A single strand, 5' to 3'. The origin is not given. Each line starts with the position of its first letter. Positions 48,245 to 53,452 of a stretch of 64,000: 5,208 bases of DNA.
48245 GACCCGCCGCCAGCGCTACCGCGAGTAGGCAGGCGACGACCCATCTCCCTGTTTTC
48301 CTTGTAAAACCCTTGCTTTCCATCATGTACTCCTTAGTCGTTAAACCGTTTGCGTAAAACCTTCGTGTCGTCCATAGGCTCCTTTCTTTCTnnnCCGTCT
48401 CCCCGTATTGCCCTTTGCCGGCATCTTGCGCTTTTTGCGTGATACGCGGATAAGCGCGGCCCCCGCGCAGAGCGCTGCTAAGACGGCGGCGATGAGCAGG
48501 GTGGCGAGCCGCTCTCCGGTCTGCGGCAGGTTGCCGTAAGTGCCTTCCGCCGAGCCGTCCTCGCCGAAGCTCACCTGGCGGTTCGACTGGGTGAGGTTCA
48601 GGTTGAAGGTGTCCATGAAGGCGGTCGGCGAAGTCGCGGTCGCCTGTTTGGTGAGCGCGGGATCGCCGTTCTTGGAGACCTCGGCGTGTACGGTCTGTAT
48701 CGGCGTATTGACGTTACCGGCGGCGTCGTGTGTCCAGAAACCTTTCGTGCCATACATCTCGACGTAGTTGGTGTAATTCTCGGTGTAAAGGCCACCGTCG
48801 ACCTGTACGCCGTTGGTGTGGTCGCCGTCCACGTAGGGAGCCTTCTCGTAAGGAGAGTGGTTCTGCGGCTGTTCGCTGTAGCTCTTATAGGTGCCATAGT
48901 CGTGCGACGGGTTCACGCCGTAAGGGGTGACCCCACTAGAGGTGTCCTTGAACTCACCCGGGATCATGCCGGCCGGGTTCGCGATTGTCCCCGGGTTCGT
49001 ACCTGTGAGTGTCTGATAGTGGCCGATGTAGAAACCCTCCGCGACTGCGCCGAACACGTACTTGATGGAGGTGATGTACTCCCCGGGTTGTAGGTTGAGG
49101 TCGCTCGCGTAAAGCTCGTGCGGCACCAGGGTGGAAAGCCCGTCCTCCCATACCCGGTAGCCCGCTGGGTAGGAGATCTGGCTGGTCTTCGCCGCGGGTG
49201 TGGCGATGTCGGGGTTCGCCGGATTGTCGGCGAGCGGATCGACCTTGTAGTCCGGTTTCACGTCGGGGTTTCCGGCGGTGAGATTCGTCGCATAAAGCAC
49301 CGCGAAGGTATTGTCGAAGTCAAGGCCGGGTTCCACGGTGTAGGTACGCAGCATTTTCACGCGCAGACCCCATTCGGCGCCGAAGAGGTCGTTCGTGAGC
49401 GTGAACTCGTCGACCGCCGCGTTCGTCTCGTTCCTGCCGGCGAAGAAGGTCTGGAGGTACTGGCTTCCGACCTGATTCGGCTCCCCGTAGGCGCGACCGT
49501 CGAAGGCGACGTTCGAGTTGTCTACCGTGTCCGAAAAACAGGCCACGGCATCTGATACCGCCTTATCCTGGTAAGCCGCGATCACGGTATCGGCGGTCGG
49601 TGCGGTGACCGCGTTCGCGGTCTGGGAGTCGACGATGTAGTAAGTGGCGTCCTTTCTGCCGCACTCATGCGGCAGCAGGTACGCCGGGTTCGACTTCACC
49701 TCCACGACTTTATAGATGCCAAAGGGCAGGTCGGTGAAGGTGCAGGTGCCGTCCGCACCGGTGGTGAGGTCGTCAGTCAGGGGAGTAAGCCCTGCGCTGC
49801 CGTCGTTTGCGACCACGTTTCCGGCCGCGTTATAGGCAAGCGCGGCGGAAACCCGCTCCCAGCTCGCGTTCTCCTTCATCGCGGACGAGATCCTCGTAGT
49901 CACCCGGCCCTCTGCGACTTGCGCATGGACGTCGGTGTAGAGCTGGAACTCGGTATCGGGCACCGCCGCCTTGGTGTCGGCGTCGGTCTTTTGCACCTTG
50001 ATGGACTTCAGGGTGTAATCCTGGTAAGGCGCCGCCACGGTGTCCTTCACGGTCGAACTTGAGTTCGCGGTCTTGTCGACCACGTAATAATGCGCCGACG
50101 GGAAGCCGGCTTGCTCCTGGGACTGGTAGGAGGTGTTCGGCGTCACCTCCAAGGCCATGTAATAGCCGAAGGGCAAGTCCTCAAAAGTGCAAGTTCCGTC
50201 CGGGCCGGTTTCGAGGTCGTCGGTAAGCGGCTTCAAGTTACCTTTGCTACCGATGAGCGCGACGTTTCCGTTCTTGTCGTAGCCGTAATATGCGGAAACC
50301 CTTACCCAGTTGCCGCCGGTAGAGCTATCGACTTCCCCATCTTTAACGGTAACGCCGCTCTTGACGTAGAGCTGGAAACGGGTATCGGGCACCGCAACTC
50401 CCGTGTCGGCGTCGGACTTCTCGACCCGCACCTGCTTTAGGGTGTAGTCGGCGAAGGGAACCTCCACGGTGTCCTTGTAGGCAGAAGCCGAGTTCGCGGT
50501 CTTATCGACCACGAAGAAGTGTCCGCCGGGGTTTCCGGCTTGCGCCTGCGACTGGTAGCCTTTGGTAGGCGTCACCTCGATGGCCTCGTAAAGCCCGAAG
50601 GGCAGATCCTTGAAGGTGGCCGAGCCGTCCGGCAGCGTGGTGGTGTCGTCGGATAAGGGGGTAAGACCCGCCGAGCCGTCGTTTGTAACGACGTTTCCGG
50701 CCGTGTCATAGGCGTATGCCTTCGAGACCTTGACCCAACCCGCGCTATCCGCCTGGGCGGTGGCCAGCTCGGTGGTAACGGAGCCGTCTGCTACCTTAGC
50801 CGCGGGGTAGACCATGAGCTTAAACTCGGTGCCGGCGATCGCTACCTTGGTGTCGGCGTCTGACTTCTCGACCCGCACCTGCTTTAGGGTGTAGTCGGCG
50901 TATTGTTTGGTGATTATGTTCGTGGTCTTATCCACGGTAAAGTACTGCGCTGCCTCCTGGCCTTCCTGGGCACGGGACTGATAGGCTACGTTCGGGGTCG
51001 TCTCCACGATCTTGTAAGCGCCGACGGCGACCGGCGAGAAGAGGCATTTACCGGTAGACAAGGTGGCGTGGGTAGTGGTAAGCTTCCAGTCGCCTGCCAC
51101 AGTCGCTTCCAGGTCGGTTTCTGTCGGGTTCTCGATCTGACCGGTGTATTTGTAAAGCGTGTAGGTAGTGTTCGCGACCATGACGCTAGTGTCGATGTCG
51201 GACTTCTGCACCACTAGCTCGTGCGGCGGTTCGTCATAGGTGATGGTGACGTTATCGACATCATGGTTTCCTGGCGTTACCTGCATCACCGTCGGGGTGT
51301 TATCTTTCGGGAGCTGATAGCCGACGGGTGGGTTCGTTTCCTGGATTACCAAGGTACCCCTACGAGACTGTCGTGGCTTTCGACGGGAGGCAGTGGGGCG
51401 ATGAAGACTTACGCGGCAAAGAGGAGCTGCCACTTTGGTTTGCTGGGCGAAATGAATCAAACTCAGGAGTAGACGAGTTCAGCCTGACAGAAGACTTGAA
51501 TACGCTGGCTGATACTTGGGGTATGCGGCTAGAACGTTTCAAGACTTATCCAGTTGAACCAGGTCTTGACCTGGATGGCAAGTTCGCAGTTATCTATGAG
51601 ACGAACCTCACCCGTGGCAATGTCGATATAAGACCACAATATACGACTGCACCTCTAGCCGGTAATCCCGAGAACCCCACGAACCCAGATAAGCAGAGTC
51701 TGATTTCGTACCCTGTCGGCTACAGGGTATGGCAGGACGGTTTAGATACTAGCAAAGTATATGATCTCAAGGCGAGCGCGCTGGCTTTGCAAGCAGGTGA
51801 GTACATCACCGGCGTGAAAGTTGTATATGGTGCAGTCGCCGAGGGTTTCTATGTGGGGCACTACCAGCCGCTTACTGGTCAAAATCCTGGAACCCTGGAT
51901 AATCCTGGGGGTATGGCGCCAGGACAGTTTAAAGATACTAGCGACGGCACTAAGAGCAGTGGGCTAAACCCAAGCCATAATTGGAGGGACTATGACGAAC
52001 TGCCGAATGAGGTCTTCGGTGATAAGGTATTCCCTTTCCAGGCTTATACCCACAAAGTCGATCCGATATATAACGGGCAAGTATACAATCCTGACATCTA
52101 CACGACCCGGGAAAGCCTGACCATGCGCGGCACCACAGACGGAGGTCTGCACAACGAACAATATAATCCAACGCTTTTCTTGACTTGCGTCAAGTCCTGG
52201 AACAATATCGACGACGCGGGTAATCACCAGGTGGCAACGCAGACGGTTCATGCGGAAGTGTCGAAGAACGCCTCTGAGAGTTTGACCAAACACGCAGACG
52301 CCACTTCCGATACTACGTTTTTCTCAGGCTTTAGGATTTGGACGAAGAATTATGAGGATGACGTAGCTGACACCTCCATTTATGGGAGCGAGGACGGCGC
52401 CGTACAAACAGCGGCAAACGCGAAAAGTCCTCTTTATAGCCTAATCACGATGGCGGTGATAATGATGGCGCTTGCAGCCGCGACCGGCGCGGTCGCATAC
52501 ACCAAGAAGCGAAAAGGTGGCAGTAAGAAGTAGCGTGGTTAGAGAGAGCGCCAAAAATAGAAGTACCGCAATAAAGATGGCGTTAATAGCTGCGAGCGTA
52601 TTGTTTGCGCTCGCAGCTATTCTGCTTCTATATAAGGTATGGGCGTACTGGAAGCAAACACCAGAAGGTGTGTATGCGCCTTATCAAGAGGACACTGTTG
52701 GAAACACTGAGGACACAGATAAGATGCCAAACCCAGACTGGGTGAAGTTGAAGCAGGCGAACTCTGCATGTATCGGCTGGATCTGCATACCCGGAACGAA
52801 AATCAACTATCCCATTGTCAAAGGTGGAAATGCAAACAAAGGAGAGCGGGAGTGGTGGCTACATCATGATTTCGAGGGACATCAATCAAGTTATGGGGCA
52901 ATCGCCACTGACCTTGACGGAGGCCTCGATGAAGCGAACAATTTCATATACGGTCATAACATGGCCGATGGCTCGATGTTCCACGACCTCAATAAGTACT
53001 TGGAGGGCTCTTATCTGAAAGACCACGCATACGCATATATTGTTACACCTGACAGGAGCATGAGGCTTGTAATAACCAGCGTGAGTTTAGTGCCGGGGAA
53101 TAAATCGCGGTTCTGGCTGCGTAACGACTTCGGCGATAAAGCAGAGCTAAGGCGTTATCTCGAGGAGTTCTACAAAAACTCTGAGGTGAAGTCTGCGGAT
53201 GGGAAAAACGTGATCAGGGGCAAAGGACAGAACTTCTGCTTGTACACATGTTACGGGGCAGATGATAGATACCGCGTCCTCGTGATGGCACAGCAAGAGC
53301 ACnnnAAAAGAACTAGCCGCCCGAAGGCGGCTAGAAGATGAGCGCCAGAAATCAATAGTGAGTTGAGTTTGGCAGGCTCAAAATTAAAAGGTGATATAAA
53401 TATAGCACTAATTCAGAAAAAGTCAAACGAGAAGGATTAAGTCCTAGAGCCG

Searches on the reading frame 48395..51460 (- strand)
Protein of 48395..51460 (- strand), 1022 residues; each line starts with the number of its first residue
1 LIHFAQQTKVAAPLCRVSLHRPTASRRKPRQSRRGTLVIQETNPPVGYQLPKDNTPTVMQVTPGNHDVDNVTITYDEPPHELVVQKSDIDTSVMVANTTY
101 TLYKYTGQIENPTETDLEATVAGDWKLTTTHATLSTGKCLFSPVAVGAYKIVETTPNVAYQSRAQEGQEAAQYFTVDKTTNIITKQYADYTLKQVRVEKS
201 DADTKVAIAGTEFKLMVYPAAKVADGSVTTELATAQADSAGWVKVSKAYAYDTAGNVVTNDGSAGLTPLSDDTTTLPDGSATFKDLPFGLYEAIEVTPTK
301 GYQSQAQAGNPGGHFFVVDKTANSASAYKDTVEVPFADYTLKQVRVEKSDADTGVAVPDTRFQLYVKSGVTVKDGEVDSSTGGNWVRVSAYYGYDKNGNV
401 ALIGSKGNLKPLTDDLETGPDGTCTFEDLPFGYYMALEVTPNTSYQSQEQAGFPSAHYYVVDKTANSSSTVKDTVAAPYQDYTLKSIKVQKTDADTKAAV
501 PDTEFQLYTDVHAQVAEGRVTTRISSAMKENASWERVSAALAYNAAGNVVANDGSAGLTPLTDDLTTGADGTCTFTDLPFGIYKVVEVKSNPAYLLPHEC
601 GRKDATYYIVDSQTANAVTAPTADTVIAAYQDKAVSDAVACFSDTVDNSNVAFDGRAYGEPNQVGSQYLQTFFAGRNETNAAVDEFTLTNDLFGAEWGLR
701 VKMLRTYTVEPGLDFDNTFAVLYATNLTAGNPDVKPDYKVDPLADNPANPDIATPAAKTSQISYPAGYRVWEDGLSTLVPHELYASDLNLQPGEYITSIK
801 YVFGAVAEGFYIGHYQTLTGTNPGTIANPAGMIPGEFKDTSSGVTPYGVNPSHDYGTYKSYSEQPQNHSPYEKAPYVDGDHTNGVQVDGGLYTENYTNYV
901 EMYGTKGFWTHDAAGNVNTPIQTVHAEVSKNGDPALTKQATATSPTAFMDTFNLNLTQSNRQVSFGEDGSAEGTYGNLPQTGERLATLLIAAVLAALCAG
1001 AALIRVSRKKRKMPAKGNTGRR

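Call 72: search_protein_families(library=pfam, max_evalue=0.001, proteins=[window:48395-51460:-])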
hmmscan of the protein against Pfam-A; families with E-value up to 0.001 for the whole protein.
window:48395-51460:- (1022 aa): 2 families
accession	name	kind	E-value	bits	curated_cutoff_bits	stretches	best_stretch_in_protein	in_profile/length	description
PF17802.7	SpaA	-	5.1e-35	119.9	23.1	4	486-598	2-69/91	Prealbumin-like fold domain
PF17210.9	SdrD_B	-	0.00017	22.2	29.7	0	127-185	38-96/112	SdrD B-like domain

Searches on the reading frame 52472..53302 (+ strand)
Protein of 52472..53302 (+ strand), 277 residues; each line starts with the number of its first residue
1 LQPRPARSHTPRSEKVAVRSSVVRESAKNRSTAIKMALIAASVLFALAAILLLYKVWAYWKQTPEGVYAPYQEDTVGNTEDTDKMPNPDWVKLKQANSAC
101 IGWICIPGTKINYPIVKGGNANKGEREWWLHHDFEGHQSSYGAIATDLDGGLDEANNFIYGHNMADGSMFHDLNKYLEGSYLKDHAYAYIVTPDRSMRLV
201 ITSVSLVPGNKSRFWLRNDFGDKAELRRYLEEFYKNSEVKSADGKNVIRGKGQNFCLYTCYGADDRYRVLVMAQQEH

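Call 72: search_protein_families(library=pfam, max_evalue=0.001, proteins=[window:52472-53302:+])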
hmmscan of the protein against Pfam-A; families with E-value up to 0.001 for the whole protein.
window:52472-53302:+ (277 aa): 1 family
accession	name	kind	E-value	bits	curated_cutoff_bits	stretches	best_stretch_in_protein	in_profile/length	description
PF04203.18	Sortase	-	8.7e-08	32.4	26.6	1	105-275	2-124/125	Sortase domain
